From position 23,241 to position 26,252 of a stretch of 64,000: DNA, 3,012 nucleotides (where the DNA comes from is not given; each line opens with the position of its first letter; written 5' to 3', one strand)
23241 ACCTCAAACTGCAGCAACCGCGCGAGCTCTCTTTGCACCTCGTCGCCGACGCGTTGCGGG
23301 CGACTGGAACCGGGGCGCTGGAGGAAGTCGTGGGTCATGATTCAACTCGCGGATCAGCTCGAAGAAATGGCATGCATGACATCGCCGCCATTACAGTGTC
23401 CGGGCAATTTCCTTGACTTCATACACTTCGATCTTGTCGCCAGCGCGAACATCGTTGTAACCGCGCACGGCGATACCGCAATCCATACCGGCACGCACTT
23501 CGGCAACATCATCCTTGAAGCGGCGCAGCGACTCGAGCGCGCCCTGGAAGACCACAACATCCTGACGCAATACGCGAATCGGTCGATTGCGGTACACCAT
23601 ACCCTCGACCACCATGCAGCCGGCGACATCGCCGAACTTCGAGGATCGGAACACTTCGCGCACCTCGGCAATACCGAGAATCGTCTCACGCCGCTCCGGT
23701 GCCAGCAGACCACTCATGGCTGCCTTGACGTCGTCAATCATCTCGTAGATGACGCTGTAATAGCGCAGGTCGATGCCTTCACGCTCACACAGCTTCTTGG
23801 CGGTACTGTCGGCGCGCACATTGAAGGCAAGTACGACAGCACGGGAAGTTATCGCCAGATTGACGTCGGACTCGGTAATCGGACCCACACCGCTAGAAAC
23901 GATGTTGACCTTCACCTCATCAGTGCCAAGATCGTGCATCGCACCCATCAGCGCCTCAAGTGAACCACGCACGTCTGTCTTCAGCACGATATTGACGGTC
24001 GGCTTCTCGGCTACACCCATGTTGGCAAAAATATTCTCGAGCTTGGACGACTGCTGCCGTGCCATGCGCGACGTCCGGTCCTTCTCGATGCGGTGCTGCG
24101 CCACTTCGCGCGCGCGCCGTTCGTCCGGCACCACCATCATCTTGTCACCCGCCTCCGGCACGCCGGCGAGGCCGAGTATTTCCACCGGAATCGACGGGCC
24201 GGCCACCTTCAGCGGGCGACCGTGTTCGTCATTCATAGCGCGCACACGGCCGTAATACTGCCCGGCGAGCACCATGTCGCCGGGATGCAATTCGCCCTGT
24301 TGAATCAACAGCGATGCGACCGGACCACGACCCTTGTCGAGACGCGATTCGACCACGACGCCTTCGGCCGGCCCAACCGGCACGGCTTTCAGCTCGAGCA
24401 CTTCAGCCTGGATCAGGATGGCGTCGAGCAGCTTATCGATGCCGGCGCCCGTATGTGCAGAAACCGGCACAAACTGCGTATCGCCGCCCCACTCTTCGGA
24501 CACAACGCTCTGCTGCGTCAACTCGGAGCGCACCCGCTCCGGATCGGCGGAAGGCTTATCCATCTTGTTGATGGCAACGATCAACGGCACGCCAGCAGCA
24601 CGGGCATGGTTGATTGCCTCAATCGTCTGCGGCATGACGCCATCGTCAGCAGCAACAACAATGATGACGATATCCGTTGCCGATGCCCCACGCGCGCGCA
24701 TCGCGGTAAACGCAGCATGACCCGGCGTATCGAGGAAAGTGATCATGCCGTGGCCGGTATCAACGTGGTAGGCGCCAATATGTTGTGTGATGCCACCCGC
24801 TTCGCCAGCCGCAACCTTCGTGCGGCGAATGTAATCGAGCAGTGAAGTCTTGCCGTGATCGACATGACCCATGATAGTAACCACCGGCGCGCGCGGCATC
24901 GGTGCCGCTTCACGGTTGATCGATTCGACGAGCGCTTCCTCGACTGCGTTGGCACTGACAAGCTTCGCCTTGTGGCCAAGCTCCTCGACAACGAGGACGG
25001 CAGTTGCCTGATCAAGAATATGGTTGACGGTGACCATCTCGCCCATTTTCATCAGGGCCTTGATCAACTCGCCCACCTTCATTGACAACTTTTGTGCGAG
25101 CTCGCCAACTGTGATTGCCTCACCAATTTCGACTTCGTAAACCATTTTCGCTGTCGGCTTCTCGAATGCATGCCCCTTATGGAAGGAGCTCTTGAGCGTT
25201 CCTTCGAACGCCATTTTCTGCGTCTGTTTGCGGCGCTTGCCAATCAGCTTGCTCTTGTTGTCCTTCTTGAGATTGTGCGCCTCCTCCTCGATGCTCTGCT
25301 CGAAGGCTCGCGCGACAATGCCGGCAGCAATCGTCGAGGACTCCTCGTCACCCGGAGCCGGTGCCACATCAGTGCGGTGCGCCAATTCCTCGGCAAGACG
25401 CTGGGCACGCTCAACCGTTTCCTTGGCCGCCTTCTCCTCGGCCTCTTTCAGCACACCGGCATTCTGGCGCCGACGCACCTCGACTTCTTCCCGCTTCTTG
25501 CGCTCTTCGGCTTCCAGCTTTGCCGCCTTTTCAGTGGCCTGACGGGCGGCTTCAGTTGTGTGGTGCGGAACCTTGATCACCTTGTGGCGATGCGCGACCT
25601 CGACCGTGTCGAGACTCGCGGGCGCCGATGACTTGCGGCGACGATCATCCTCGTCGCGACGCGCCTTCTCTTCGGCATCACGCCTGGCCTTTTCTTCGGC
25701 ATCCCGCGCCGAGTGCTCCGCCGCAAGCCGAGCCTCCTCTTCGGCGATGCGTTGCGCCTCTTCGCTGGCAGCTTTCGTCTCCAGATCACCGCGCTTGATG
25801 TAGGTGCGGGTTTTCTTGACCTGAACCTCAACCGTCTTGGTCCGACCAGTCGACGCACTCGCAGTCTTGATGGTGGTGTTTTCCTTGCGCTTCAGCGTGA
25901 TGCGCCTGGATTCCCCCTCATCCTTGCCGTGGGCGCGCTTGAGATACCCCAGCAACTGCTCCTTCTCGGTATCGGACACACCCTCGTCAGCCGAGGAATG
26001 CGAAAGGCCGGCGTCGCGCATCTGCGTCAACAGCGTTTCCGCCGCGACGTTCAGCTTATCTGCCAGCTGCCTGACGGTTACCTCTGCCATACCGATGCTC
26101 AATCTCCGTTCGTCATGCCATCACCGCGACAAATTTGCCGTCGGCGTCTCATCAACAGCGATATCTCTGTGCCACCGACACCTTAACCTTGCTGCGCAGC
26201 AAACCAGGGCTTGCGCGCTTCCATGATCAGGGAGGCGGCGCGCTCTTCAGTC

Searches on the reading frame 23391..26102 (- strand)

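Call 33: search_protein_families(library=ncbifam, proteins=[window:23391-26102:-], max_evalue=1e-10)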
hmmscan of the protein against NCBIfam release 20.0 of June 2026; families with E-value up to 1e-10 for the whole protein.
window:23391-26102:- (903 aa): 23 families
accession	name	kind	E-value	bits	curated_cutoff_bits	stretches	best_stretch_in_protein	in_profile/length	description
TIGR00487.1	IF-2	equivalog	1.4e-249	829.8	424.4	1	323-903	5-586/587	translation initiation factor IF-2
NF003078.0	PRK04004.1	equivalog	8.1e-61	206.3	468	2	403-516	9-140/598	translation initiation factor IF-2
TIGR00491.2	aIF-2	equivalog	2.8e-47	161.4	554.75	2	404-516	3-133/591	translation initiation factor IF-2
NF011418.0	PRK14845.1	equivalog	1.2e-39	135.9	756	2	419-516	475-590/1049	translation initiation factor IF-2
TIGR00231.1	small_GTP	domain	5.1e-33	114.2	42.5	1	407-562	5-162/164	GTP-binding protein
TIGR00475.1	selB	equivalog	1.5e-25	90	242.25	1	408-611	3-209/581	selenocysteine-specific translation elongation factor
TIGR01393.1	lepA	equivalog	4.7e-21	74.8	533.9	1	450-611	68-222/595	translation elongation factor 4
NF008969.0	PRK12317.1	subfamily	3.2e-18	65.5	502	1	436-557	69-196/426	elongation factor 1-alpha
TIGR01394.1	TypA_BipA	equivalog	1.3e-16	60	757.3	1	408-528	4-140/594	translational GTPase TypA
NF009373.0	PRK12736.1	subfamily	9.6e-16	57.5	452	1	409-540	16-165/394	elongation factor Tu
NF000766.0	PRK00049.1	subfamily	2.5e-15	56.2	449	1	409-523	16-146/396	elongation factor Tu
NF009381.0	PRK12740.1-5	subfamily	2.7e-15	55.8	583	1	405-530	33-152/692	elongation factor G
TIGR03680.1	eif2g_arch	equivalog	4e-15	55.9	514.5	1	453-562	82-192/407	translation initiation factor IF-2 subunit gamma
NF003077.0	PRK04000.1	equivalog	4.9e-15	55.6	315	1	453-563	86-197/412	translation initiation factor IF-2 subunit gamma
TIGR00483.1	EF-1_alpha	equivalog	1.4e-14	53.4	540.1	1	431-555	64-195/427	translation elongation factor EF-1 subunit alpha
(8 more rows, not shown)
